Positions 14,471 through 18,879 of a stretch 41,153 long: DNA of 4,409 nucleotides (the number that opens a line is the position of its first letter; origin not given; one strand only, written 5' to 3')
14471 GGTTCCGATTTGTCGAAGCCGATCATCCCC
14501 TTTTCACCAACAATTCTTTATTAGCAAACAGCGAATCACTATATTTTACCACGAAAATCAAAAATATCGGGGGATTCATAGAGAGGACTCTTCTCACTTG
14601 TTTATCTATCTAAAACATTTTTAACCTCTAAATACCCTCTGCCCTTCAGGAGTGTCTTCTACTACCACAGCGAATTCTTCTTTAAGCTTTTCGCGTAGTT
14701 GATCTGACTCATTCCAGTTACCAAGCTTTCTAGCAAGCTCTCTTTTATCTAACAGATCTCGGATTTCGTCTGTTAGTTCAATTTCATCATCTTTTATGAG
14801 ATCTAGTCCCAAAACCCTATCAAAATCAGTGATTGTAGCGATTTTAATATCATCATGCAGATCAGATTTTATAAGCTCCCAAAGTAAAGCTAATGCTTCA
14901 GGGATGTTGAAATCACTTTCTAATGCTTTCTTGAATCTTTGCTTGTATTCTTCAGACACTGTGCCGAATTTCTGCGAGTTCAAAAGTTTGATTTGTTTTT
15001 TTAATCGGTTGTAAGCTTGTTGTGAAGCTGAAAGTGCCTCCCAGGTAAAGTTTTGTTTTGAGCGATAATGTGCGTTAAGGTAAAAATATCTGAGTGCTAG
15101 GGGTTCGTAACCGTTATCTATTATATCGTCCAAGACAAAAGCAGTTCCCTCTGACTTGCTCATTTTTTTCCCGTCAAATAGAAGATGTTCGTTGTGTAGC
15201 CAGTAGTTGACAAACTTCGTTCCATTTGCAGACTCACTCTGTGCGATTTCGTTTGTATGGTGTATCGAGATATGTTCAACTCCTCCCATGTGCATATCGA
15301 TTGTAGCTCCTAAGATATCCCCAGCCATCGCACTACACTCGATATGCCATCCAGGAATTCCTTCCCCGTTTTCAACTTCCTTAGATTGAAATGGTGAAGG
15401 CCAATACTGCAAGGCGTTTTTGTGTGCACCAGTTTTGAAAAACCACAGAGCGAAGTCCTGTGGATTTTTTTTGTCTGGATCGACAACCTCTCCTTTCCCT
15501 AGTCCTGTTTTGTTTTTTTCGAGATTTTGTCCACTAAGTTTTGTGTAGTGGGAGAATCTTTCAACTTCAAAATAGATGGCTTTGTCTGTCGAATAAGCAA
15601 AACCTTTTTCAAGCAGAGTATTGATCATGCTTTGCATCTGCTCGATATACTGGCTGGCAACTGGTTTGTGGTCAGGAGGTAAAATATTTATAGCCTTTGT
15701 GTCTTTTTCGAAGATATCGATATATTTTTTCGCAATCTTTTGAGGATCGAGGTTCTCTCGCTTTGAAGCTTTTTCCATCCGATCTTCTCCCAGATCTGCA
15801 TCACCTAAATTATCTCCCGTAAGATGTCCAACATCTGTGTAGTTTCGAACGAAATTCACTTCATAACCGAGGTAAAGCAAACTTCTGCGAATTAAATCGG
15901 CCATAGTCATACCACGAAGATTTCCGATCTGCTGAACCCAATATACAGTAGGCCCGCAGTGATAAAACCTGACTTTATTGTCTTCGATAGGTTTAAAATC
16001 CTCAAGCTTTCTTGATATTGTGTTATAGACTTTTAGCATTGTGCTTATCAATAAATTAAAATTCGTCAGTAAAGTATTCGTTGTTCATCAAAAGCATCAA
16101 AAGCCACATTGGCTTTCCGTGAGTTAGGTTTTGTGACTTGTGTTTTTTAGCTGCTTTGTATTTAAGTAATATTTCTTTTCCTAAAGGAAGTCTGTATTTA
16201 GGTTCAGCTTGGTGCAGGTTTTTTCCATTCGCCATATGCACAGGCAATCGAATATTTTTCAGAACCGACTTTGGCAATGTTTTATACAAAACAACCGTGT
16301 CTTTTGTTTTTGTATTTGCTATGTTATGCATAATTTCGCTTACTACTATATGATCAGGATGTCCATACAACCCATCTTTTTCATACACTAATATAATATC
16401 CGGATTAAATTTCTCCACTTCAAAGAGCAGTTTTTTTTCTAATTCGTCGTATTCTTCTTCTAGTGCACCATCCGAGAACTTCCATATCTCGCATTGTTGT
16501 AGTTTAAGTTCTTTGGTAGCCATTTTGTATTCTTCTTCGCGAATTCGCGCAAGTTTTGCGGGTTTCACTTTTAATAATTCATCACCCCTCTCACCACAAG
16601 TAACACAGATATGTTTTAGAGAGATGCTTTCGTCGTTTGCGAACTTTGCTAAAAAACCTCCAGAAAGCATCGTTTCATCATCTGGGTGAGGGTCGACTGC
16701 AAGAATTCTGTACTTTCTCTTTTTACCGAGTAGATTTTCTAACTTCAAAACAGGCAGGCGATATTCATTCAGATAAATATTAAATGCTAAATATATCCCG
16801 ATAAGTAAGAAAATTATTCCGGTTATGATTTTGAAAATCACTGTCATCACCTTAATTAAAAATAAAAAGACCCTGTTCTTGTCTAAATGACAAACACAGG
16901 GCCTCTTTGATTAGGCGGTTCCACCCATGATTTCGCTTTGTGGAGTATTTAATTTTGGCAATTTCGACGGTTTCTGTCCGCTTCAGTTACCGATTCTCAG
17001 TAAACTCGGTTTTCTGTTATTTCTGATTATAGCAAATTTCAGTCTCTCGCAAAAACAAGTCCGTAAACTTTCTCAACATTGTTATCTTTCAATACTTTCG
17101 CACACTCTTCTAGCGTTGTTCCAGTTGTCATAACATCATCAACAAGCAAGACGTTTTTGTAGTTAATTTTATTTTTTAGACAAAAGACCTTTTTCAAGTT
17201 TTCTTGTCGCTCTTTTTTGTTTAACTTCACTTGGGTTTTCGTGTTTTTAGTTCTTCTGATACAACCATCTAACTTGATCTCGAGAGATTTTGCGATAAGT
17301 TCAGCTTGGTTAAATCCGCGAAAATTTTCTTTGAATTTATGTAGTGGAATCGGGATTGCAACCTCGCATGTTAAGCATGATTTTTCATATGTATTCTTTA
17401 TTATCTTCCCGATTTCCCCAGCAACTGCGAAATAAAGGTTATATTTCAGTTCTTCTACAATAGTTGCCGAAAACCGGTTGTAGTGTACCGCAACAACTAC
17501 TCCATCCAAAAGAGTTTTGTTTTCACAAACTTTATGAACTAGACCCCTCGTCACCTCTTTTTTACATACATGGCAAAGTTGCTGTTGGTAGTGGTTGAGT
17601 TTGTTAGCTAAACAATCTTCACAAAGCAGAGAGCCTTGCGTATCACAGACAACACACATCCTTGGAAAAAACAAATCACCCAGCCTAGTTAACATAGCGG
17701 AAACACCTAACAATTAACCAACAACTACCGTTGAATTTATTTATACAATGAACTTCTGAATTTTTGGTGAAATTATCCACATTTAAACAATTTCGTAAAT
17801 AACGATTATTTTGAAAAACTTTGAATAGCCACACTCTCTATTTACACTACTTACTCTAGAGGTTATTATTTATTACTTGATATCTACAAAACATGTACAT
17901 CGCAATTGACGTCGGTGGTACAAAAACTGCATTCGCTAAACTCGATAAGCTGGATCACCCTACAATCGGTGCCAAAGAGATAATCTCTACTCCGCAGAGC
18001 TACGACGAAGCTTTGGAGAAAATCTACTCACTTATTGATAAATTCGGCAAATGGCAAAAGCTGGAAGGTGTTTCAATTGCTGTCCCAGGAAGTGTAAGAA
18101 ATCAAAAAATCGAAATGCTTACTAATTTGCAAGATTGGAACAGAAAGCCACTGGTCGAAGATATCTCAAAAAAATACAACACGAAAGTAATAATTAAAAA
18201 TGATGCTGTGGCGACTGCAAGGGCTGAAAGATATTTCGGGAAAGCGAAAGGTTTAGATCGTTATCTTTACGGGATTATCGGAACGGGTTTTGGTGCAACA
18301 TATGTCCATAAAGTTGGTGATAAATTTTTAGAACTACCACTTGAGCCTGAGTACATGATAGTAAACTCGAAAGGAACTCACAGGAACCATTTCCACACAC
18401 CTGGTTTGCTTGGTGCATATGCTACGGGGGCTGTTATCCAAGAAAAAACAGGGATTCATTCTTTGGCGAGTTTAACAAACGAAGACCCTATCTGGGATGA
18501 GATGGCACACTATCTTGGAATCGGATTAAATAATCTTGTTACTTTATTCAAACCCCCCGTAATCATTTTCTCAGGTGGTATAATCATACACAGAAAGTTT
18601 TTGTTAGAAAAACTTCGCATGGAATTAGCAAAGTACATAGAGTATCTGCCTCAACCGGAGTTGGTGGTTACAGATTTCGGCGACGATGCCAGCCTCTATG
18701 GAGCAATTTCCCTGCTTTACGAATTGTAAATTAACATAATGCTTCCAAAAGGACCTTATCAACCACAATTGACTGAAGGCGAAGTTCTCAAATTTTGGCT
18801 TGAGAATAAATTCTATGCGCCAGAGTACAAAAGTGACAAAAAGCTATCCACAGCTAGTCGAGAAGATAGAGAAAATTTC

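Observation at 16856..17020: Compact canonical T-box in a CPR-like genome, with a UGGA bulge matching a U73 tRNA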

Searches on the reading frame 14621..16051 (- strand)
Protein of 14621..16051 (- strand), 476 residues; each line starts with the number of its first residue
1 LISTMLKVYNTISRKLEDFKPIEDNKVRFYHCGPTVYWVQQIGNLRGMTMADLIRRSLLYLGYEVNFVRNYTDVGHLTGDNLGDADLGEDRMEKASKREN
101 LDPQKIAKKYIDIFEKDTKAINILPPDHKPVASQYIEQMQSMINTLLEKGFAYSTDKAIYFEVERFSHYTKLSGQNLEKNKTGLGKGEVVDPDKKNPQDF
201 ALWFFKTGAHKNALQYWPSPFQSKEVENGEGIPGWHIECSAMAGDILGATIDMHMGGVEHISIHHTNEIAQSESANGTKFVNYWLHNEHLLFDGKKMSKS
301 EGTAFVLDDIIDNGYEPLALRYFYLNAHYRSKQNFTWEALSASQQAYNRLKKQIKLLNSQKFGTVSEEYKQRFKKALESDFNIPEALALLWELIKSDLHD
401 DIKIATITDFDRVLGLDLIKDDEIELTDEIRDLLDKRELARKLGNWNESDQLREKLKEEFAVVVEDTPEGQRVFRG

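Call 5: search_protein_families(library=pfam, proteins=[window:14621-16051:-])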
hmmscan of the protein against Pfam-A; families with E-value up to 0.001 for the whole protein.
window:14621-16051:- (476 aa): 6 families
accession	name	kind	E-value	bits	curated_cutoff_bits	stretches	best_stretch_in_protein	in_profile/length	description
PF01406.26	tRNA-synt_1e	-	3.3e-82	276.7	27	1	19-344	2-300/301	tRNA synthetases class I (C) catalytic domain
PF09334.17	tRNA-synt_1g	-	9.8e-12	44.8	20.1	1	261-341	292-372/391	tRNA synthetases class I (M)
PF01921.24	tRNA-synt_1f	-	6.7e-06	25.7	27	1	289-358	274-341/360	tRNA synthetases class I (K)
PF23493.1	CysS_C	-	0.00012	22.5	23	1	425-472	3-49/51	Cysteinyl-tRNA ligase anticodon binding domain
PF09190.17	DALR_2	-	0.00014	22.8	22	1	372-395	1-24/57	DALR domain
PF00749.27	tRNA-synt_1c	-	0.00052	19.5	23.4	0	101-156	43-98/314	tRNA synthetases class I (E and Q), catalytic domain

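Call 24: find_related_loci(query=window:14621-16051:-, collection=genome_contigs, flank=2500)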
Query window:14621-16051:- (476 aa) in genome_contigs; peptide patterns used: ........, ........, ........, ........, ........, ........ (x = any residue, [..] = any of these).
599 stretches matched a pattern (row limit reached: there are more); 582 encode a relative of the query (tblastn E <= 1e-3); the best 80 are kept; 80 distinct loci.
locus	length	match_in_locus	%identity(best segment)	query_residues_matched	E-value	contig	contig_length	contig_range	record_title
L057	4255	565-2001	69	2-475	0e+0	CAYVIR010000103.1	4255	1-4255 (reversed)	MAG TPA_asm: uncultured Candidatus Saccharibacteria bacterium isolate SRP286056_co2_143 genome assembly, contig: NODE_36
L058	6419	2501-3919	62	2-473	0e+0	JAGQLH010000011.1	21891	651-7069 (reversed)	MAG: Candidatus Dojkabacteria bacterium isolate HKST-UBA11 NODE_11_length_21891_cov_3.334602, whole genome shotgun seque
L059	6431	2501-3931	57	2-473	0e+0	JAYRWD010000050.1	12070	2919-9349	MAG: Candidatus Dojkabacteria bacterium isolate NJ_NJASGE3bin.36 k141_1341355, whole genome shotgun sequence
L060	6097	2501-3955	58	5-474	0e+0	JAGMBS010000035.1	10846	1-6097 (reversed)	MAG: Candidatus Paceibacterota bacterium isolate RS_16_29 ZL425.bin.29.fa_35, whole genome shotgun sequence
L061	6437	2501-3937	59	6-475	0e+0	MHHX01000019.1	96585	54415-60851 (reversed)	MAG: Candidatus Brennerbacteria bacterium RIFOXYC1_FULL_41_11 rifoxyc1_full_scaffold_78, whole genome shotgun sequence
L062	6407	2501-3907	60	6-473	0e+0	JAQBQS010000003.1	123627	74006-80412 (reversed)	MAG: Patescibacteria group bacterium isolate RYN_379 scaffold_822453, whole genome shotgun sequence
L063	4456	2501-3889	58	5-473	0e+0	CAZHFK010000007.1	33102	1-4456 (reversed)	MAG TPA_asm: uncultured Gammaproteobacteria bacterium isolate SRP141376_co1_395 genome assembly, contig: NODE_3093_lengt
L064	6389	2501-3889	59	6-470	0e+0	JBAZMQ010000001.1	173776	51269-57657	MAG: Patescibacteria group bacterium isolate SO_2017_LW4_47 scaffold_273_c1_LW137-91_2017, whole genome shotgun sequence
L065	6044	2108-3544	57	5-473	0e+0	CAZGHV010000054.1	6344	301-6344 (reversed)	MAG TPA_asm: uncultured Candidatus Saccharibacteria bacterium isolate binchicken_co58_79 genome assembly, contig: NODE_9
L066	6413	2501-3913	56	3-472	0e+0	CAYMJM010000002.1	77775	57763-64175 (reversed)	MAG TPA_asm: uncultured Candidatus Saccharibacteria bacterium isolate binchicken_co173_429 genome assembly, contig: NODE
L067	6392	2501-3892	57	6-473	0e+0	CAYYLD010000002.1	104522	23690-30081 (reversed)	MAG TPA_asm: uncultured Candidatus Saccharibacteria bacterium isolate binchicken_co89_41 genome assembly, contig: NODE_1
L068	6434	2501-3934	55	4-473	0e+0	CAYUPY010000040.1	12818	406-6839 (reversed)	MAG TPA_asm: uncultured Candidatus Saccharibacteria bacterium isolate SRP141376_co5_423 genome assembly, contig: NODE_12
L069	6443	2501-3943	56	5-475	0e+0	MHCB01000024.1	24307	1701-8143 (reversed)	MAG: Candidatus Blackburnbacteria bacterium RIFCSPHIGHO2_12_FULL_44_25 rifcsphigho2_12_scaffold_3444, whole genome shotg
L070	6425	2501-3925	56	2-473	0e+0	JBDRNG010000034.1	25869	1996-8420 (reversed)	MAG: Candidatus Falkowbacteria bacterium isolate MEGAHIT-group-1.879 k141_8545762, whole genome shotgun sequence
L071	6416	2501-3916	55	6-475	2e-179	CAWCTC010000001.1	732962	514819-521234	MAG: uncultured bacterium isolate MFD01476.bin.2.188 genome assembly, contig: contig_65275, whole genome shotgun sequenc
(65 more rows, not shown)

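Call 56: search_protein_families(library=ncbifam, proteins=[window:14621-16051:-], max_evalue=0.00001)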
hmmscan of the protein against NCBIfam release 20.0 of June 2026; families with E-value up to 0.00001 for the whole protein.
window:14621-16051:- (476 aa): 6 families
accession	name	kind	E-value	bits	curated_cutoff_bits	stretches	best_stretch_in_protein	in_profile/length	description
NF011108.0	PRK14536.1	equivalog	2.8e-122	409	780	1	6-471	3-485/490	cysteine--tRNA ligase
TIGR00435.1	cysS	equivalog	2.2e-117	393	340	1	6-475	1-465/466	cysteine--tRNA ligase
NF011107.0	PRK14534.1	equivalog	5.3e-94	315.9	744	1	5-476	2-481/481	cysteine--tRNA ligase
TIGR03447.1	mycothiol_MshC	equivalog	3.4e-53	180.9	485.1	1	5-396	17-384/411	cysteine--1-D-myo-inosityl 2-amino-2-deoxy-alpha-D-glucopyranoside ligase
TIGR00398.1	metG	equivalog_domain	1.2e-14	53.9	336.35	1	272-377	303-406/530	methionine--tRNA ligase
NF001100.0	PRK00133.1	equivalog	1.6e-07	30.3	587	1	283-342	317-377/676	methionine--tRNA ligase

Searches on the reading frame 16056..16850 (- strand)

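Call 5: search_protein_families(library=pfam, proteins=[window:16056-16850:-])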
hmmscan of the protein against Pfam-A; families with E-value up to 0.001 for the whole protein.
window:16056-16850:- (264 aa): 1 family
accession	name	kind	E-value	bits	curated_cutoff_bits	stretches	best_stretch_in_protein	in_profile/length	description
PF02585.22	PIG-L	-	7.2e-25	88.4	28.2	1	50-176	1-127/129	GlcNAc-PI de-N-acetylase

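Call 56: search_protein_families(library=ncbifam, proteins=[window:16056-16850:-], max_evalue=0.00001)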
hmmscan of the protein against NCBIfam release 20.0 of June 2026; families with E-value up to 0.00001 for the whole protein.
window:16056-16850:- (264 aa): 4 families
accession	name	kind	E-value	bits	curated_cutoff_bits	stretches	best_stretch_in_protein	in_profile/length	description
TIGR04000.1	thiol_BshB2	equivalog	1.6e-14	54.1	195.25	1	49-176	3-132/217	bacillithiol biosynthesis deacetylase BshB2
TIGR03446.1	mycothiol_Mca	equivalog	1.7e-12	47.6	277.15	1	47-174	1-146/283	mycothiol conjugate amidase Mca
TIGR03445.1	mycothiol_MshB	equivalog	3.3e-12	46.9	224.35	0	133-179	107-153/284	N-acetyl-1-D-myo-inositol-2-amino-2-deoxy-alpha-D-glucopyranoside deacetylase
TIGR04001.1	thiol_BshB1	equivalog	2.1e-07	30.9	182.5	1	48-176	3-120/226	bacillithiol biosynthesis deacetylase BshB1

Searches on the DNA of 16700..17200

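Call 4: search_rna_families(source=window, start=16700, end=17200, threshold=evalue, max_evalue=10, show_alignments=5)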
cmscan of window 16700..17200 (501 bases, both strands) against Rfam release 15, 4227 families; matches with E-value up to 10: 10.
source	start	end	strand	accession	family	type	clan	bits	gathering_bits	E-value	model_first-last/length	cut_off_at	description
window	17086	17122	+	RF01339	CRISPR-DR27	Gene; CRISPR;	-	20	35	1.4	1-25/25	no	CRISPR RNA direct repeat element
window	16821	16911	+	RF04345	Plastid-rps12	Cis-reg;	-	18.9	78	6.8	1-97/97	no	Plastid-rps12 3UTR RNA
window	16833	17024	-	RF01459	rliE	Gene; sRNA;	-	18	90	1.4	1-222/222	no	Listeria sRNA rliE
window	16894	17085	-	RF00230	T-box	Cis-reg; leader;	-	17.8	93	0.091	1-219/219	no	T-box leader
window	16720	16843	+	RF02179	ST7-AS1_1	Gene; lncRNA;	-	17.8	45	9.2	1-117/117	no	ST7 antisense RNA 1 conserved region 1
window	16802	16912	+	RF00265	SNORA69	Gene; snRNA; snoRNA; HACA-box;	-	15.5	47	5.1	1-132/132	no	Small nucleolar RNA SNORA69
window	16883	16932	+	RF01123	sR35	Gene; snRNA; snoRNA; CD-box;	-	15.2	60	0.27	1-57/57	no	Small nucleolar RNA sR35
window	17128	17195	-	RF02150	MESTIT1_3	Gene; lncRNA;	-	15.2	60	0.95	27-99/99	no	MEST intronic transcript 1, antisense RNA conserved region 3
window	17116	17145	-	RF00283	SCARNA18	Gene; snRNA; snoRNA; scaRNA;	-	14.8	40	2.3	1-83/83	no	small Cajal body-specific RNA 18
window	16860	16912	-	RF03843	MIR2600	Gene; miRNA;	-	14.4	98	8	13-73/85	no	MIR2600 microRNA precursor family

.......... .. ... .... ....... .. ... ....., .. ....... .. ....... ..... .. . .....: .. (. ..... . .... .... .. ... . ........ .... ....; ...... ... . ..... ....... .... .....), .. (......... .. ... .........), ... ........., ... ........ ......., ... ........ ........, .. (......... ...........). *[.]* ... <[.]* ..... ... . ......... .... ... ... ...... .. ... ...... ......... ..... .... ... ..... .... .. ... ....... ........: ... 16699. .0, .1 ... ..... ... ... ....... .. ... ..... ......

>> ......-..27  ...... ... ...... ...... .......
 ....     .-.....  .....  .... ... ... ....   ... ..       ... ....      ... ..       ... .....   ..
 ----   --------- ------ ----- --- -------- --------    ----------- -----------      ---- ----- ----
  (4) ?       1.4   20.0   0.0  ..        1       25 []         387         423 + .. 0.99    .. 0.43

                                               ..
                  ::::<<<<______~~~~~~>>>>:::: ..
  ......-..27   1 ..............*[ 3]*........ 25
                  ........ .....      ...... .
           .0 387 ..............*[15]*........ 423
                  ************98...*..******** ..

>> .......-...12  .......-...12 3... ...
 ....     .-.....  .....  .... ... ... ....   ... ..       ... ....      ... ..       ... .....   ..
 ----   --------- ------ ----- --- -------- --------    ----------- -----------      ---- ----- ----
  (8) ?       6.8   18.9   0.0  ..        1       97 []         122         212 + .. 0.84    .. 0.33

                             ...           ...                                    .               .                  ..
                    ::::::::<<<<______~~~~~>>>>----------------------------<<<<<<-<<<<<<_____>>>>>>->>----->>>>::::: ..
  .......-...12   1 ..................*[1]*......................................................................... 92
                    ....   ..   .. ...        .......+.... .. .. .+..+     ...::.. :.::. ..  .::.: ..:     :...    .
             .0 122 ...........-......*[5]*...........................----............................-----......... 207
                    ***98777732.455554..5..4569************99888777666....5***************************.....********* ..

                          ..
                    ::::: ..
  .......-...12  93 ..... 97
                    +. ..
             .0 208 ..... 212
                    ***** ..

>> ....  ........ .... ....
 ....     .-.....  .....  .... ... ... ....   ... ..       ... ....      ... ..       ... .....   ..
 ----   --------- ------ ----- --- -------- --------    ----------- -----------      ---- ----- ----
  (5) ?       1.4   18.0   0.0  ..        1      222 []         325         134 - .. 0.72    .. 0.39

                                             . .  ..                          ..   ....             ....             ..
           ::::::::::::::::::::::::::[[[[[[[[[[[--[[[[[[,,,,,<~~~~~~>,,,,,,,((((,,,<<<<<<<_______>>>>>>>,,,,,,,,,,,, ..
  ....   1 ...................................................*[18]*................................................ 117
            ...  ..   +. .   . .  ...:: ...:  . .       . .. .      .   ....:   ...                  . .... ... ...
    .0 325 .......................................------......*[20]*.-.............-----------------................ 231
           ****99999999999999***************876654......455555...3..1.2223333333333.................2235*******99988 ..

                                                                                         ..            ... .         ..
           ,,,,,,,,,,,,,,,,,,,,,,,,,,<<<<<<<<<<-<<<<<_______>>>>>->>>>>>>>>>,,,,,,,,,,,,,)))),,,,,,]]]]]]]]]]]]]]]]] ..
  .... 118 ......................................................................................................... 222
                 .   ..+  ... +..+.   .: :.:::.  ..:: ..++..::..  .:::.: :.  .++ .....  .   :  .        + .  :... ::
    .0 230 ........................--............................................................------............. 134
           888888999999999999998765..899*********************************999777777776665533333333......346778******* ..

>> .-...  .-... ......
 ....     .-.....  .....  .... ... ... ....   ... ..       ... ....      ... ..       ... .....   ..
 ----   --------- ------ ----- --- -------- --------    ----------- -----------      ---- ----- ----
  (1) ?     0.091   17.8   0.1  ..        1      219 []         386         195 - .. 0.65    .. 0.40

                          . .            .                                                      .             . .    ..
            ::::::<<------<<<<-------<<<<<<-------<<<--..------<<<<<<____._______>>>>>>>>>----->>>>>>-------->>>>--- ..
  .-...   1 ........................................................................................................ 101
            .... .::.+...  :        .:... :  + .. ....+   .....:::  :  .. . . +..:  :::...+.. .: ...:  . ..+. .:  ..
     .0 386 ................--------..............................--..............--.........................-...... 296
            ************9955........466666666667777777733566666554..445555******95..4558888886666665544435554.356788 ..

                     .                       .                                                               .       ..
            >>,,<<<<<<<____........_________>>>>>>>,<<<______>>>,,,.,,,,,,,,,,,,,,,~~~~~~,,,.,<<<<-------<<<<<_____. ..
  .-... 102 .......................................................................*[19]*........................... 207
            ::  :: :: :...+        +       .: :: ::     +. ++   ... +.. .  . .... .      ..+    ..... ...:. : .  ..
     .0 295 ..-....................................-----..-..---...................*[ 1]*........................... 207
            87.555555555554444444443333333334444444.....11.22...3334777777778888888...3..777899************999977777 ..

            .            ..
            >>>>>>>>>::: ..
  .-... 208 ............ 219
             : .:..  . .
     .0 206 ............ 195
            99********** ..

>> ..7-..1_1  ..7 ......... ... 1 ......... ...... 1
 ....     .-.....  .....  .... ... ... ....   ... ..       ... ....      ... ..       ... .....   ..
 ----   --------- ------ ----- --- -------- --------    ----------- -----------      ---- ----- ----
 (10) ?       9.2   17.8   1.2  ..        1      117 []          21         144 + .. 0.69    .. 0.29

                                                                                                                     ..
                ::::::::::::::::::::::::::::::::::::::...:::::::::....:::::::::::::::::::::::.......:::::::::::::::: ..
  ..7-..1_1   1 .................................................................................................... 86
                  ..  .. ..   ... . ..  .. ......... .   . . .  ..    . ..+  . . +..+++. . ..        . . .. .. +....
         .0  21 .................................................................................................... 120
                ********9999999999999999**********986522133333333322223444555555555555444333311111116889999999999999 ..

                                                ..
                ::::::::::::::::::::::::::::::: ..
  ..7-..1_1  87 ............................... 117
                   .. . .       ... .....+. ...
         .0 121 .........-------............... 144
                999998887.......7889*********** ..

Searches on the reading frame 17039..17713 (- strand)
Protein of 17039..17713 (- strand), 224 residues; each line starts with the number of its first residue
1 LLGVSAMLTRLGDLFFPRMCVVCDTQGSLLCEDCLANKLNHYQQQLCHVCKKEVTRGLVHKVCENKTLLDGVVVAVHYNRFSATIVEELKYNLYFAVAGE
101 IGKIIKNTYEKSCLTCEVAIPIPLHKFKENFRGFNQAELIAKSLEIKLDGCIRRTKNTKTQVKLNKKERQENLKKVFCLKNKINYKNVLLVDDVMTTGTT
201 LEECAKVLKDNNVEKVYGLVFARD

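Call 5: search_protein_families(library=pfam, proteins=[window:17039-17713:-])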
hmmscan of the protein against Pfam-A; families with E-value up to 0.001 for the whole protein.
window:17039-17713:- (224 aa): 3 families
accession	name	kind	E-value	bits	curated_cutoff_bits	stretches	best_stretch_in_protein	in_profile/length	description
PF00156.33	Pribosyltran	-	1.3e-09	38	26.3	1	133-216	40-118/158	Phosphoribosyl transferase domain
PF18912.6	DZR_2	-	1e-06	28.9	27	1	13-63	3-55/56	Double zinc ribbon domain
PF14681.12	UPRTase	-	0.00029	20.8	27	1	162-214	96-149/206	Uracil phosphoribosyltransferase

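Call 56: search_protein_families(library=ncbifam, proteins=[window:17039-17713:-], max_evalue=0.00001)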
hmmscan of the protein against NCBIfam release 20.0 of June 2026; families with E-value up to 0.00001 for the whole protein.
window:17039-17713:- (224 aa): 5 families
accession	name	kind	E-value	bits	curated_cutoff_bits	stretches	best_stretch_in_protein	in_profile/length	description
TIGR00201.1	comF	subfamily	2.2e-29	102.8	233.55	1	41-223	9-190/190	ComF family protein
NF008616.0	PRK11595.1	equivalog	6.4e-22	78.1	304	1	7-216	1-218/227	DNA utilization protein GntX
NF002620.0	PRK02277.1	subfamily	8.9e-08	32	115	1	133-220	97-176/201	orotate phosphoribosyltransferase-like protein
TIGR01251.1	ribP_PPkin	subfamily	2e-07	30.3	113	1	157-218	180-243/309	ribose-phosphate diphosphokinase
NF002095.0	PRK00934.1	equivalog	4.9e-06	25.9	296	1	136-217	169-237/287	ribose-phosphate diphosphokinase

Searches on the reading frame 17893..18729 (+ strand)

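Call 5: search_protein_families(library=pfam, proteins=[window:17893-18729:+])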
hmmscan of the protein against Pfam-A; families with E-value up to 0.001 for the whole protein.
window:17893-18729:+ (278 aa): 2 families
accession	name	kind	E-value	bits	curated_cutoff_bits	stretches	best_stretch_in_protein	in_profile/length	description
PF00480.26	ROK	-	3.2e-34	119.2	22.9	2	2-137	1-138/294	ROK family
PF02685.22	Glucokinase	-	3.5e-06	26.7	22.1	1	5-115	3-109/314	Glucokinase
